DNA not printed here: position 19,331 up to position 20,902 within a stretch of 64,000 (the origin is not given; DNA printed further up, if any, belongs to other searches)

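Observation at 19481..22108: Fusion of class-III aminotransferase and acyl-ACP reductase: candidate fatty-amine synthase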

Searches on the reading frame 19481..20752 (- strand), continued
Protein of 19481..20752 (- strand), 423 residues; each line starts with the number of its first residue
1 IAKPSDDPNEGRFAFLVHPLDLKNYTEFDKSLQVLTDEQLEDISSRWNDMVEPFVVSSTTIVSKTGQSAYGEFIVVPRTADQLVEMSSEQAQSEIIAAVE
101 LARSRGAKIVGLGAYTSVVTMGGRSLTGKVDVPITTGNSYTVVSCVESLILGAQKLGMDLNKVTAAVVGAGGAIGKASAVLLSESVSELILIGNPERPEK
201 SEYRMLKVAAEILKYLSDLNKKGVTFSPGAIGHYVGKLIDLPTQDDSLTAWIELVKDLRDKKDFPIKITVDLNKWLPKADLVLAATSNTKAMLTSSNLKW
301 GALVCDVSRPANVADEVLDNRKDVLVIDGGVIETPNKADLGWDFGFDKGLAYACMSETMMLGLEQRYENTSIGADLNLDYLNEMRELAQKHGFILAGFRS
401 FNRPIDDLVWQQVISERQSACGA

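Call 25: search_protein_families(library=ncbifam, proteins=[L039:7712-8641:+, L048:600-1163:+, L071:9995-11077:+, L062:6455-8503:+, L060:3213-8510:+], max_evalue=0.01)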
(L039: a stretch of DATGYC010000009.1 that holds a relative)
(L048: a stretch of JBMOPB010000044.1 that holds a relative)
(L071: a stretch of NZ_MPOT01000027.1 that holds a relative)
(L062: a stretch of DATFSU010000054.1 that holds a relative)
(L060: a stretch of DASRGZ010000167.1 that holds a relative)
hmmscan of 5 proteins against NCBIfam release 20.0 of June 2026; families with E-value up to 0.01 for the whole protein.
L039:7712-8641:+ (309 aa): 0 families

L048:600-1163:+ (187 aa): 4 families
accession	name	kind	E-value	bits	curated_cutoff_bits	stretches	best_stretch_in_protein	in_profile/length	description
TIGR02937.1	sigma70-ECF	superfamily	0.00035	20.3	42.9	1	33-62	124-154/165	sigma-70 family RNA polymerase sigma factor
NF003056.0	PRK03975.1-4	equivalog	0.00048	20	115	1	33-63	13-43/145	putative transcriptional regulator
NF033545.0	transpos_IS630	equivalog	0.00082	18.9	100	1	33-60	4-31/299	IS630 family transposase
NF053597.1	EnfR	exception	0.0032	17.6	260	0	33-63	10-40/142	transcriptional factor EnfR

L071:9995-11077:+ (360 aa): 93 families (the best 25 are shown)
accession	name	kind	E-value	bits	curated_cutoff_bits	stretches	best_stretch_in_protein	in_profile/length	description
NF053554.1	prodigi_MAP_PigE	equivalog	1.5e-68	231.9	850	1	3-357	1-362/837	prodigiosin MAP biosynthesis aminotransferase PigE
TIGR04058.1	AcACP_reductase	equivalog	3e-32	112.3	449.7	1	36-329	40-335/339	long-chain acyl-[acyl-carrier-protein] reductase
TIGR01035.1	hemA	equivalog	5.3e-14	52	209.55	1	135-254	167-288/416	glutamyl-tRNA reductase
NF006141.0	PRK08291.1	equivalog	8.4e-12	44.7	408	1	128-253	113-237/330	cyclodeaminase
NF000744.0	PRK00045.1-3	equivalog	1.3e-11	44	429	1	128-254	165-298/447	glutamyl-tRNA reductase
TIGR02992.1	ectoine_eutC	equivalog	6.8e-11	41.8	471.65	1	128-244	110-225/326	ectoine utilization protein EutC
NF006379.0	PRK08618.1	equivalog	1.5e-10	40.9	417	1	138-252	117-231/326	ornithine cyclodeaminase family protein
NF005296.0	PRK06823.1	equivalog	6.7e-10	38.4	438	1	128-259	109-242/315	ornithine cyclodeaminase family protein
NF004793.0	PRK06141.1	equivalog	1.5e-09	37.3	322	1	148-239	123-215/314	bifunctional Delta(1)-pyrroline-2-carboxylate/Delta(1)-piperideine-2-carboxylate reductase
TIGR03944.1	dehyd_SbnB_fam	equivalog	2.3e-07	30.1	326.9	1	139-259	122-244/327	2,3-diaminopropionate biosynthesis protein SbnB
NF005489.0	PRK07102.1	equivalog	2.4e-07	30.6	267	1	151-231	3-84/243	SDR family oxidoreductase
NF005449.0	PRK07041.1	equivalog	8.6e-07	29.1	257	1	144-216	2-70/240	SDR family oxidoreductase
NF005681.0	PRK07478.1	subfamily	1.1e-06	28.2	267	1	147-218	4-75/254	SDR family oxidoreductase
NF004779.0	PRK06125.1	subfamily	1.3e-06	28.1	261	1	146-228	4-86/259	short-chain dehydrogenase/reductase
NF010776.0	PRK14179.1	equivalog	2e-06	27.2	445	1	202-271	190-260/284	bifunctional methylenetetrahydrofolate dehydrogenase/methenyltetrahydrofolate cyclohydrolase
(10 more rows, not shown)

L062:6455-8503:+ (682 aa): 102 families (the best 25 are shown)
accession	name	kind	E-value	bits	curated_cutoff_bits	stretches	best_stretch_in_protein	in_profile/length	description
NF004282.0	PRK05691.1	subfamily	4.6e-179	597.1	4090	1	8-677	8-662/4334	non-ribosomal peptide synthase/polyketide synthase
NF004509.1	PRK05850.1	subfamily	1.6e-137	459.3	775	1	9-571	3-572/578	fatty-acid--AMP ligase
NF009124.0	PRK12476.1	subfamily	1.3e-123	413.3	922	1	9-570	34-607/612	fatty acyl-AMP ligase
NF038339.3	FAAL_FadD32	equivalog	1.8e-121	406.2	975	1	5-568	14-609/625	long-chain-fatty-acid--AMP ligase FadD32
NF038337.1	FAAL_FadD21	exception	1.9e-117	393.2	1100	1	8-570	3-572/579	fatty-acid--AMP ligase FAAL21/FadD21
NF040633.1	FadD32_Coryne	exception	1.7e-112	376.7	875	1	40-568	62-613/614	FadD32-like long-chain-fatty-acid--AMP ligase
NF006624.1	PRK09192.1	subfamily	9e-109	364.4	600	1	23-569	28-562/567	fatty acyl-AMP ligase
NF038338.1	FAAL_FadD28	exception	4.9e-99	332.2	1100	1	14-570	9-573/580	fatty-acid--AMP ligase FAAL28/FadD28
NF005850.0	PRK07768.1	subfamily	3.8e-93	312.6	572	1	38-568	27-544/545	long-chain-fatty-acid--CoA ligase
NF004510.0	PRK05851.1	equivalog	1.9e-58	197.9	621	1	40-570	31-523/525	long-chain-fatty acid--ACP ligase MbtM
NF004837.0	PRK06187.1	subfamily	1.3e-52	178.8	476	1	9-570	8-525/531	long-chain-fatty-acid--CoA ligase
NF004114.0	PRK05605.1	equivalog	2.7e-41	141.6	766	3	361-534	377-540/575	long-chain-fatty-acid--CoA ligase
NF006181.0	PRK08314.1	subfamily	3e-41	141.3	705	3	368-533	363-524/563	long-chain-fatty-acid--CoA ligase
NF005702.0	PRK07514.1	subfamily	1.9e-40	138.7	558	1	32-568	24-501/506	malonyl-CoA synthase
TIGR01733.1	AA-adenyl-dom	subfamily_domain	4.2e-40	137.8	317.4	1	42-488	1-406/409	amino acid adenylation domain-containing protein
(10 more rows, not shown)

L060:3213-8510:+ (1765 aa): 125 families (the best 25 are shown)
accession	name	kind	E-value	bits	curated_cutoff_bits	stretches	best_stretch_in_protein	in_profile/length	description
NF045894.1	PKS_plus_SDR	equivalog_domain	0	1177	1740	3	693-1571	1-885/1515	type I polyketide synthase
NF040607.1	mycolic_Pks13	equivalog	9.1e-257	855.4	2100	2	605-1121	3-529/1680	polyketide synthase Pks13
NF041183.1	Pks2_ls1_myc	equivalog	4.9e-238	793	2400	1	694-1561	3-875/2086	sulfolipid-1 biosynthesis phthioceranic/hydroxyphthioceranic acid synthase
NF004282.0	PRK05691.1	subfamily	1.5e-185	618.7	4090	1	12-677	10-654/4334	non-ribosomal peptide synthase/polyketide synthase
NF038339.3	FAAL_FadD32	equivalog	4.3e-140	467.8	975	1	8-583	15-621/625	long-chain-fatty-acid--AMP ligase FadD32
NF004509.1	PRK05850.1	subfamily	1.3e-138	462.8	775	1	12-568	4-567/578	fatty-acid--AMP ligase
NF009124.0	PRK12476.1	subfamily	1e-133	446.7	922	1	21-576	44-611/612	fatty acyl-AMP ligase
NF040633.1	FadD32_Coryne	exception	3.1e-128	428.7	875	1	20-570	39-613/614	FadD32-like long-chain-fatty-acid--AMP ligase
NF006624.1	PRK09192.1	subfamily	4.1e-120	401.8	600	1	42-574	44-565/567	fatty acyl-AMP ligase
NF038337.1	FAAL_FadD21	exception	2e-119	399.7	1100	1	13-567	6-567/579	fatty-acid--AMP ligase FAAL21/FadD21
TIGR02813.1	omega_3_PfaA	subfamily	1.6e-113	380.1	1010.1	2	840-1503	182-882/2582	polyketide-type polyunsaturated fatty acid synthase PfaA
NF038338.1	FAAL_FadD28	exception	1.7e-103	346.9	1100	1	17-566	10-567/580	fatty-acid--AMP ligase FAAL28/FadD28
NF005850.0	PRK07768.1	subfamily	7.8e-102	341.2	572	1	41-566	28-540/545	long-chain-fatty-acid--CoA ligase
NF004510.0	PRK05851.1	equivalog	2.8e-66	223.8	621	1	44-567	33-518/525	long-chain-fatty acid--ACP ligase MbtM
NF037940.1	PKS_MbtD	equivalog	4.1e-66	223.7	1150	1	1137-1546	9-418/978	mycobactin polyketide synthase MbtD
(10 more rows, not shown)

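Call 29: search_protein_families(library=pfam, proteins=[L071:5461-6285:+, L071:6343-7314:+, L071:7332-8315:+, L071:11197-12348:+, L071:12479-13924:+, L080:6625-7410:+, L070:11837-13309:+, L017:5070-6953:+, L040:3884-5737:+, L081:1665-3083:+], max_evalue=0.0001)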
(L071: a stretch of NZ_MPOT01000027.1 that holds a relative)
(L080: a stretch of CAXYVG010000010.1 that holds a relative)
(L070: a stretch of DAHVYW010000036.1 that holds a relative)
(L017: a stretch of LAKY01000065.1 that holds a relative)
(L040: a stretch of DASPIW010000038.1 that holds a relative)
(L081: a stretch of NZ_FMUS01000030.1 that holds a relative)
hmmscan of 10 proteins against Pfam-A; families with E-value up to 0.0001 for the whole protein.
L071:5461-6285:+ (274 aa): 1 family
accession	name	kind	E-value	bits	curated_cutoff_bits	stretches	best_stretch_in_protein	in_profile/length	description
PF03309.20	Pan_kinase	-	6.8e-77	258.4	24.7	1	20-223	1-204/205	Type III pantothenate kinase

L071:6343-7314:+ (323 aa): 2 families
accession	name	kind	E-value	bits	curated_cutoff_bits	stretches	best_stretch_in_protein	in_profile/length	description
PF01207.24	Dus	-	7.9e-91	304.8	20.4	1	12-311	2-302/311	Dihydrouridine synthase (Dus)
PF01180.27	DHO_dh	-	2.9e-09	37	27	1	43-150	74-176/291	Dihydroorotate dehydrogenase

L071:7332-8315:+ (327 aa): 0 families

L071:11197-12348:+ (383 aa): 1 family
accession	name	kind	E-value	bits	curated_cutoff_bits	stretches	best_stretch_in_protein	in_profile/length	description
PF07690.21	MFS_1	-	1.3e-39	136.5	33.4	2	14-316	2-321/347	Major Facilitator Superfamily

L071:12479-13924:+ (481 aa): 3 families
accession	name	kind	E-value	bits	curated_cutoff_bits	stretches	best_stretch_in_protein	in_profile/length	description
PF02900.23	LigB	-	9.8e-48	163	26.3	1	24-282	3-267/269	Catalytic LigB subunit of aromatic ring-opening dioxygenase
PF01871.22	AMMECR1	-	1.9e-46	158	25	1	316-478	1-166/168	AMMECR1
PF01875.22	Memo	-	4.4e-08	33.1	27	1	138-274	117-250/269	Memo-like protein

L080:6625-7410:+ (261 aa): 1 family
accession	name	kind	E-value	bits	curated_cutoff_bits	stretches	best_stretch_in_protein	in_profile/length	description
PF03309.20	Pan_kinase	-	2.6e-83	279.3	24.7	1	9-213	1-205/205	Type III pantothenate kinase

L070:11837-13309:+ (490 aa): 2 families
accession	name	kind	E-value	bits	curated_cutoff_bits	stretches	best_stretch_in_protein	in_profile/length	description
PF00152.25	tRNA-synt_2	-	5e-97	325.1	25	1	148-486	2-308/308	tRNA synthetases class II (D, K and N)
PF01336.31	tRNA_anti-codon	-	5.6e-18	65.1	27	1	54-131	1-75/75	OB-fold nucleic acid binding domain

L017:5070-6953:+ (627 aa): 2 families
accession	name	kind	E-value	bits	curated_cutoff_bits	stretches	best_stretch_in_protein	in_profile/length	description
PF01314.23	AFOR_C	-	5.4e-109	365.3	27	1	219-627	3-385/385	Aldehyde ferredoxin oxidoreductase, domains 2 & 3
PF02730.20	AFOR_N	-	1.4e-72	244.1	29.8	1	10-203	1-198/199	Aldehyde ferredoxin oxidoreductase, N-terminal domain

L040:3884-5737:+ (617 aa): 2 families
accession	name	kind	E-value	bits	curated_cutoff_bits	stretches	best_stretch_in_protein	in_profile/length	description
PF07676.18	PD40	-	2.1e-10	40.7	20.9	0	470-482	12-24/38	WD40-like Beta Propeller Repeat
PF09142.17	TruB_C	-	9.5e-05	22.5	28.7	0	473-497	31-55/56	tRNA Pseudouridine synthase II, C terminal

L081:1665-3083:+ (472 aa): 1 family
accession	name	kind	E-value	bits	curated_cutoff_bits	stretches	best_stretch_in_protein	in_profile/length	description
PF00202.27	Aminotran_3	-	1.2e-96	324.4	30.5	1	51-447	13-403/403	Aminotransferase class-III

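Call 43: find_homologous_proteins(query=L039:7712-8641:+, max_evalue=0.00001)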
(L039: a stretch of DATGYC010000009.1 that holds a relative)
Query L039:7712-8641:+ (309 aa): 8000 proteins with E <= 0.00001 among 8000 candidates; the best 120 are listed.
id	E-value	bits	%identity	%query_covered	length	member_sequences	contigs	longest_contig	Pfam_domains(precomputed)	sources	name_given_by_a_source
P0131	5.9e-201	684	100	100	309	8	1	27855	-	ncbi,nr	ncbi:MAG TPA: quinate 5-dehydrogenase [Symbiobacteriaceae bacterium]|nr:quinate 5-dehydrogenase [Sym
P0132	7.5e-176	602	87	100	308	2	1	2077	-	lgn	-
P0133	5.8e-167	573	83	100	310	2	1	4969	-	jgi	jgi:hypothetical protein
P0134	4.4e-153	527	78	96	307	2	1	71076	-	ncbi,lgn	ncbi:MAG TPA: quinate 5-dehydrogenase [Symbiobacteriaceae bacterium]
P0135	2.7e-152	524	79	97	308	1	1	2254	-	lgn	-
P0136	2.7e-151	521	77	97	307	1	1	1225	-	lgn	-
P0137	6.6e-151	520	78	97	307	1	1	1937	-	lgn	-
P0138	2.6e-150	518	77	97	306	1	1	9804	-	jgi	jgi:hypothetical protein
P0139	2.9e-150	518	77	96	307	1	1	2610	-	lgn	-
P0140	4.1e-150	517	79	96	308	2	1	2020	-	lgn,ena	-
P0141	1.2e-149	516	76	97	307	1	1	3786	-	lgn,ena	-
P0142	1.6e-149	515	76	97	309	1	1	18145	-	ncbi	ncbi:MAG: quinate 5-dehydrogenase [Bacillota bacterium]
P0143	2.7e-149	515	76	97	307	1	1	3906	-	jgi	-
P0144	7.0e-149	513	78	96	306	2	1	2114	-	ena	-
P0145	9.4e-149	513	75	97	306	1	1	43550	-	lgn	-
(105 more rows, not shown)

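Call 44: search_solved_structures(query=L039:7712-8641:+, max_evalue=10)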
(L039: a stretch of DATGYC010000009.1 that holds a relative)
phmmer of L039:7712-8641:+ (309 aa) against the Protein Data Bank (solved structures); distinct sequences matched with E-value up to 10: 1.
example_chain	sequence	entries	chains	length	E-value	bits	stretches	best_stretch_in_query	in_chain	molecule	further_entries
6b85_J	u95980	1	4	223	5.5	9.5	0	268-304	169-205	TMHC4_R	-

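Call 63: predict_structure(alignment_id=A1)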
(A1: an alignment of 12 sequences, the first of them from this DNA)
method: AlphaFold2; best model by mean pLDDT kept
length: 421 residues; sequences in the alignment: 12
mean_pLDDT: 86.1   pTM: 0.85
mean pLDDT of the five models: 86.1, 80.9, 75.4, 70.8, 69.3
residues with pLDDT >= 90: 224; 70-90: 146; 50-70: 40; < 50: 11
segments of 3 or more residues with pLDDT < 50: 21-27
pLDDT, mean of each block of 10 residues (from residue 1): 91 79 45 60 58 89 95 84 89 95 95 84 90 91 91 92 94 93 97 90 95 94 94 93 92 92 95 96 83 92 87 86 84 82 69 93 86 78 94 80 79 75 40
secondary structure, 60 per line:
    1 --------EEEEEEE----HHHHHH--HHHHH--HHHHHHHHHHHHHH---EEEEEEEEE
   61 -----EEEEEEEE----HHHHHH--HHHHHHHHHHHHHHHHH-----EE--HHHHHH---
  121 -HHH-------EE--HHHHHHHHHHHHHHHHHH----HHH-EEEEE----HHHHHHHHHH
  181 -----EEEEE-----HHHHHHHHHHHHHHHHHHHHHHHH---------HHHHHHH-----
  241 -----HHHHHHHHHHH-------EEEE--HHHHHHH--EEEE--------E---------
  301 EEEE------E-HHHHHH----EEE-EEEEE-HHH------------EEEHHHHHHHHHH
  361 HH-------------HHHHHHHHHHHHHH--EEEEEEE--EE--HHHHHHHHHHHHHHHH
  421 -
elements in order: E9-15 H20-25 H28-32 H35-48 E52-60 E66-73 H78-83 H86-102 H112-117 H136-153 E162-166 H171-180 E186-190 H196-219 H229-235 H246-256 E264-267 H270-276 E279-282 E301-304 H313-318 E323-325 E327-331 E348-350 H351-362 H376-389 E392-398 H405-420

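Call 66: fold_search(model_id=the predicted structure, library=pdb)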
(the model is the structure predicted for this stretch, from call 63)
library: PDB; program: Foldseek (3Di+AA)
matches with E <= 10: 1656; with E <= 0.001: 61
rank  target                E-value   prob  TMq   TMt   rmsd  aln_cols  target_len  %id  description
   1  6jzy_A                3.2e-21  1.00  0.64  0.77   4.6       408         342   22  Crystal structure of AAR with NADPH and stearyl in complex with ADO binding a long chain carbohydrate (released 2020-04-01)
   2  6jzu_A                9.5e-21  1.00  0.65  0.79   4.3       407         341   21  The crystal structure of acyl-acyl carrier protein (acyl-ACP) reductase (AAR) in complex with aldehyde deformylating o (released 2020-04-01)
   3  6jzz_A                9.5e-21  1.00  0.65  0.78   4.6       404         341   21  The crystal structure of AAR-C294S in complex with ADO. (released 2020-04-01)
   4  6jzq_D                7.2e-20  1.00  0.63  0.77   4.4       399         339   20  The crystal structure of acyl-acyl carrier protein (acyl-ACP) reductase (AAR) (released 2020-04-01)
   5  6jzq_B                1.1e-19  1.00  0.64  0.76   4.7       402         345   21  The crystal structure of acyl-acyl carrier protein (acyl-ACP) reductase (AAR) (released 2020-04-01)
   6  6jzq_A                1.6e-19  1.00  0.65  0.78   4.7       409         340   20  The crystal structure of acyl-acyl carrier protein (acyl-ACP) reductase (AAR) (released 2020-04-01)
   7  9e56_B                1.2e-18  1.00  0.63  0.69   6.0       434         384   16  TAD from Carmabin Biosynthetic Pathway with Disulfide between Cys2238 and Dephosphocoenzyme A - Crystal Form 2 (released 2025-02-26)
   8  6jzq_C                1.9e-18  1.00  0.63  0.76   5.2       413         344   22  The crystal structure of acyl-acyl carrier protein (acyl-ACP) reductase (AAR) (released 2020-04-01)
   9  9e4u_A                2.6e-18  1.00  0.64  0.64   5.3       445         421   16  TAD from Carmabin Biosynthetic Pathway in complex with NADH - Crystal Form 1 (released 2025-02-26)
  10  9e4s_B                2.8e-18  1.00  0.63  0.66   6.0       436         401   17  TAD from Carmabin Biosynthetic Pathway - Crystal Form 1 (released 2025-02-26)
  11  9e4s_A                3.0e-18  1.00  0.62  0.62   5.9       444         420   17  TAD from Carmabin Biosynthetic Pathway - Crystal Form 1 (released 2025-02-26)
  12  9e56_A                3.5e-18  1.00  0.60  0.65   6.4       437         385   17  TAD from Carmabin Biosynthetic Pathway with Disulfide between Cys2238 and Dephosphocoenzyme A - Crystal Form 2 (released 2025-02-26)
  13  9e50_B                4.0e-18  1.00  0.64  0.70   5.4       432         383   16  TAD from Carmabin Biosynthetic Pathway in complex with NAD - Crystal Form 2 (released 2025-02-26)
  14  9e4x_A                4.7e-18  1.00  0.62  0.67   5.7       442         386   16  TAD from Carmabin Biosynthetic Pathway - Crystal Form 2 (released 2025-02-26)
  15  9e50_A                1.3e-17  1.00  0.61  0.65   6.6       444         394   16  TAD from Carmabin Biosynthetic Pathway in complex with NAD - Crystal Form 2 (released 2025-02-26)
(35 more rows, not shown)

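Call 70: predict_structure(alignment_id=A2)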
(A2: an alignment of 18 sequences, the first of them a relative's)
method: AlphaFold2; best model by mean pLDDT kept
length: 309 residues; sequences in the alignment: 18
mean_pLDDT: 88.2   pTM: 0.85
mean pLDDT of the five models: 88.2, 87.4, 87.3, 86.1, 84.3
residues with pLDDT >= 90: 167; 70-90: 128; 50-70: 6; < 50: 8
segments of 3 or more residues with pLDDT < 50: 302-309
pLDDT, mean of each block of 10 residues (from residue 1): 90 84 88 89 96 92 78 87 92 90 96 98 91 97 91 92 87 81 75 94 95 94 93 94 92 77 91 88 90 88 41
secondary structure, 60 per line:
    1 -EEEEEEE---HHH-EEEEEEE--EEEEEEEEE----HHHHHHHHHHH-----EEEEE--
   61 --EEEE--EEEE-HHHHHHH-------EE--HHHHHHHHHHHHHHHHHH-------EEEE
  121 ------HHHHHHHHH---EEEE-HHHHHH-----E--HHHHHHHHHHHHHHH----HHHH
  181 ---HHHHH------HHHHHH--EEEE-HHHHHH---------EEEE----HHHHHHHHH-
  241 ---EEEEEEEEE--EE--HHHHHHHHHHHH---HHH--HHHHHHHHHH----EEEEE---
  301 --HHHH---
elements in order: E2-8 E16-22 E25-33 H38-48 E54-58 E63-66 E69-72 H74-80 H92-109 E117-120 H127-135 E139-142 H144-149 H158-172 H177-180 H184-188 H195-200 E203-206 H208-213 E223-226 H231-239 E244-252 H259-270 H279-288 E293-297 H303-306

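Call 72: fold_search(model_id=the predicted structure, library=pdb)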
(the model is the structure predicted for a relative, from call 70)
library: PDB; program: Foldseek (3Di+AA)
matches with E <= 10: 1827; with E <= 0.001: 123
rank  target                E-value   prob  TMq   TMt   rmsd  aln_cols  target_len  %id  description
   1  6hb0_B                2.5e-06  1.00  0.36  0.37  10.6       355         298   13  Crystal structure of MSMEG_1712 from Mycobacterium smegmatis (released 2019-05-01)
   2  6hb0_A                3.3e-06  1.00  0.36  0.36  11.0       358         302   12  Crystal structure of MSMEG_1712 from Mycobacterium smegmatis (released 2019-05-01)
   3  7vid_B                8.7e-06  1.00  0.37  0.34   8.3       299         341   15  The crystal structure of L-leucine dehydrogenase from Pseudomonas aeruginosa (released 2022-06-29)
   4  6jzq_A                1.0e-05  1.00  0.45  0.42   9.4       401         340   10  The crystal structure of acyl-acyl carrier protein (acyl-ACP) reductase (AAR) (released 2020-04-01)
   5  6hbd_A                1.0e-05  1.00  0.33  0.34  12.3       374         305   12  Crystal structure of MSMEG_1712 from Mycobacterium smegmatis in complex with Beta-D-Galactofuranose (released 2019-05-01)
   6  5ix8_A                1.2e-05  1.00  0.35  0.35   9.5       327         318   12  Crystal structure of sugar ABC transport system, substrate-binding protein from Bordetella parapertussis 12822 (released 2016-04-06)
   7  2vk2                  1.5e-05  1.00  0.38  0.39  10.6       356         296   14  Crystal structure of a galactofuranose binding protein (released 2009-05-19)
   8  4rxm_B                1.8e-05  1.00  0.35  0.37  11.1       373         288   12  Crystal structure of periplasmic ABC transporter solute binding protein A7JW62 from Mannheimia haemolytica PHL213, Tar (released 2014-12-24)
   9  7vid_A                2.8e-05  1.00  0.37  0.35   8.9       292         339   15  The crystal structure of L-leucine dehydrogenase from Pseudomonas aeruginosa (released 2022-06-29)
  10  6hbm_A                2.9e-05  0.99  0.32  0.33  12.9       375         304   11  Crystal structure of MSMEG_1712 from Mycobacterium smegmatis in complex with alpha-L-arabinofuranose (released 2019-05-01)
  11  5ocp_A                3.5e-05  1.00  0.37  0.38  11.0       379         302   12  The periplasmic binding protein component of the arabinose ABC transporter from Shewanella sp. ANA-3 bound to alpha an (released 2018-08-01)
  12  6jzy_A                4.2e-05  1.00  0.46  0.43   8.2       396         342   10  Crystal structure of AAR with NADPH and stearyl in complex with ADO binding a long chain carbohydrate (released 2020-04-01)
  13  6guq                  4.5e-05  1.00  0.38  0.41   9.4       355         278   12  Crystal structure of GanP, a glucose-galactose binding protein from Geobacillus stearothermophilus, in complex with gluc (released 2019-07-03)
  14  1vl6_A                5.4e-05  1.00  0.31  0.27  10.8       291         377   12  Crystal structure of NAD-dependent malic enzyme (TM0542) from Thermotoga maritima at 2.61 A resolution (released 2004-08-17)
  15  2dri                  6.0e-05  1.00  0.39  0.43   8.6       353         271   11  PROBING PROTEIN-PROTEIN INTERACTIONS: THE RIBOSE BINDING PROTEIN IN BACTERIAL TRANSPORT AND CHEMOTAXIS (released 1995-01-26)
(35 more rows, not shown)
